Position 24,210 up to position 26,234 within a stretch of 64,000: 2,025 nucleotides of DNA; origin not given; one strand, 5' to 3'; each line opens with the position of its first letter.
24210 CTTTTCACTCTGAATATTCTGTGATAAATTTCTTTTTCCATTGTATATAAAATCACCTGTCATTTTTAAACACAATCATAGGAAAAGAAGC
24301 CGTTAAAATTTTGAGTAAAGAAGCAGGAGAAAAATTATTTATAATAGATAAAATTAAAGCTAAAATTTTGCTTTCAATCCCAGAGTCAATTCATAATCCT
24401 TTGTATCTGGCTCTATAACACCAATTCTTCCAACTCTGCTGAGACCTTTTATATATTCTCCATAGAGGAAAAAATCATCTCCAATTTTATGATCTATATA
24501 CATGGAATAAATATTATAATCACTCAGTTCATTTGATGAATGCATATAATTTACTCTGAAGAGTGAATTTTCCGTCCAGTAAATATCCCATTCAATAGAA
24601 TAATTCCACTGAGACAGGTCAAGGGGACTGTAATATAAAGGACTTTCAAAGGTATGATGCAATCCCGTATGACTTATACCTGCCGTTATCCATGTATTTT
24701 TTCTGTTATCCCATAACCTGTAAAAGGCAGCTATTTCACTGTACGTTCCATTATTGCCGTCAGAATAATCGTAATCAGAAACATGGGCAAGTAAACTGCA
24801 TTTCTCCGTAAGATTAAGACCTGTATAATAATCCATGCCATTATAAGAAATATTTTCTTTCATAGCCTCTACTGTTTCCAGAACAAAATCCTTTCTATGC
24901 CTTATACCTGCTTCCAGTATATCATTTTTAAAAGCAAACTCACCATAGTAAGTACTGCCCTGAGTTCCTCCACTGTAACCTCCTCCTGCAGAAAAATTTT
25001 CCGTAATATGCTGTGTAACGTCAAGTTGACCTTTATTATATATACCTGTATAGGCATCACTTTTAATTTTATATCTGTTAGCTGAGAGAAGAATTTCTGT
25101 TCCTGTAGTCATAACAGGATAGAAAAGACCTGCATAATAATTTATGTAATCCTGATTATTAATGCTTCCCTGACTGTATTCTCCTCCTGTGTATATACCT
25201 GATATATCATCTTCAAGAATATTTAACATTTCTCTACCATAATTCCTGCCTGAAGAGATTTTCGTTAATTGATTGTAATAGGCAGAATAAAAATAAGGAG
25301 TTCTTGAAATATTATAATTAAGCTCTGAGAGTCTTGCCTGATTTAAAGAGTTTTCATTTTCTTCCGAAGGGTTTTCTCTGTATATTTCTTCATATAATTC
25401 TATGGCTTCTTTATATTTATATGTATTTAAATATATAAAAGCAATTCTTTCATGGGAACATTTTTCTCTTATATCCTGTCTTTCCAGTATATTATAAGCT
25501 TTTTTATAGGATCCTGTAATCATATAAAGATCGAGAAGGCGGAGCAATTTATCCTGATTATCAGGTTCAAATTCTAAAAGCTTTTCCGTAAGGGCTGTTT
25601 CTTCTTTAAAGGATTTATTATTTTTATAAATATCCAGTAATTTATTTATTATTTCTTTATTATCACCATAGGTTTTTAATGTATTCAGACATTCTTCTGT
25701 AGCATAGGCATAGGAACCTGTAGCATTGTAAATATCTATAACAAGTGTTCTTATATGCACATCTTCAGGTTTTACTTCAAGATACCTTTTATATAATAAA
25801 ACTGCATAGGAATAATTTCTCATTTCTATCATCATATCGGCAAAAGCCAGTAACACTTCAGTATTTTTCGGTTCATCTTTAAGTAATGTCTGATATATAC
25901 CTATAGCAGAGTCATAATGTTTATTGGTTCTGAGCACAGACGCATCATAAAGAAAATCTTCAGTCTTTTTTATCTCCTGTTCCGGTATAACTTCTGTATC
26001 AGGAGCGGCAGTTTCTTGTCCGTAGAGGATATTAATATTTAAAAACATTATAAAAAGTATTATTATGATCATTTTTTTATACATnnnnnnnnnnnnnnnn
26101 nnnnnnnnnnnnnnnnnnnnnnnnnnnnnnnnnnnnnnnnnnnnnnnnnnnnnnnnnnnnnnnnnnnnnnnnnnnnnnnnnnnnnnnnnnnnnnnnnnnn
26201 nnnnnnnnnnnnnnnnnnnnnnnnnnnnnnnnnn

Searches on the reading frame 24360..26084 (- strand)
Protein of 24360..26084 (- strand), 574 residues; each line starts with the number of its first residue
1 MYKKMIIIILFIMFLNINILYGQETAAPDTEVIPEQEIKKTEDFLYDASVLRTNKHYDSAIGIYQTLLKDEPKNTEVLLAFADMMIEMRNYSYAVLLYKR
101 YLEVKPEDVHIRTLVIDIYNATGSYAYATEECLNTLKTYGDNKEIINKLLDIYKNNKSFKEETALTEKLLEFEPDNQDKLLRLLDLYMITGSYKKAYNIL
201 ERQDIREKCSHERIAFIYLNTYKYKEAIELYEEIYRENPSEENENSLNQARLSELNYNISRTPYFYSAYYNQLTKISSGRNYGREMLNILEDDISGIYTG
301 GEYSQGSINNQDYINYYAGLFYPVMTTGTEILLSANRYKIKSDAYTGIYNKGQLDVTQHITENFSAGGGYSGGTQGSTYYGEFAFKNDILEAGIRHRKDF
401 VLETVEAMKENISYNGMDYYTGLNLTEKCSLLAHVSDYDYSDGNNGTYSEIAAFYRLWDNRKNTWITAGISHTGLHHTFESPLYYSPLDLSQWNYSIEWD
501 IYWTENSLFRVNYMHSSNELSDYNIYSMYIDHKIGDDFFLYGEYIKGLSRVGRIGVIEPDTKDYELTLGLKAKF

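Call 42: search_protein_families(library=pfam, proteins=[window:24360-26084:-], max_evalue=0.00001)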
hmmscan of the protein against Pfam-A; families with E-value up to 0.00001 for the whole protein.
window:24360-26084:- (574 aa): 5 families
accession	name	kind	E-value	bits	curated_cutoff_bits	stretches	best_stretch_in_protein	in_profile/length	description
PF14559.12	TPR_19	-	2.9e-13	50.4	25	1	54-115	4-65/68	Tetratricopeptide repeat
PF13428.12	TPR_14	-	9e-10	38.7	23.5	0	48-84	8-44/44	Tetratricopeptide repeat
PF12895.13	ANAPC3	-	1.1e-09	38.9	27.2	0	156-233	2-81/82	Anaphase-promoting complex, cyclosome, subunit 3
PF25064.1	ARM_TT21_5th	-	4.7e-06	27.3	27.8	0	151-224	9-82/117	TT21 fifth ARM repeats domain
PF24575.1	TPR_Slam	-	6.8e-06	26.9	35.2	0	47-92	53-98/104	Surface lipoprotein assembly modifier, N-terminal TPR repeats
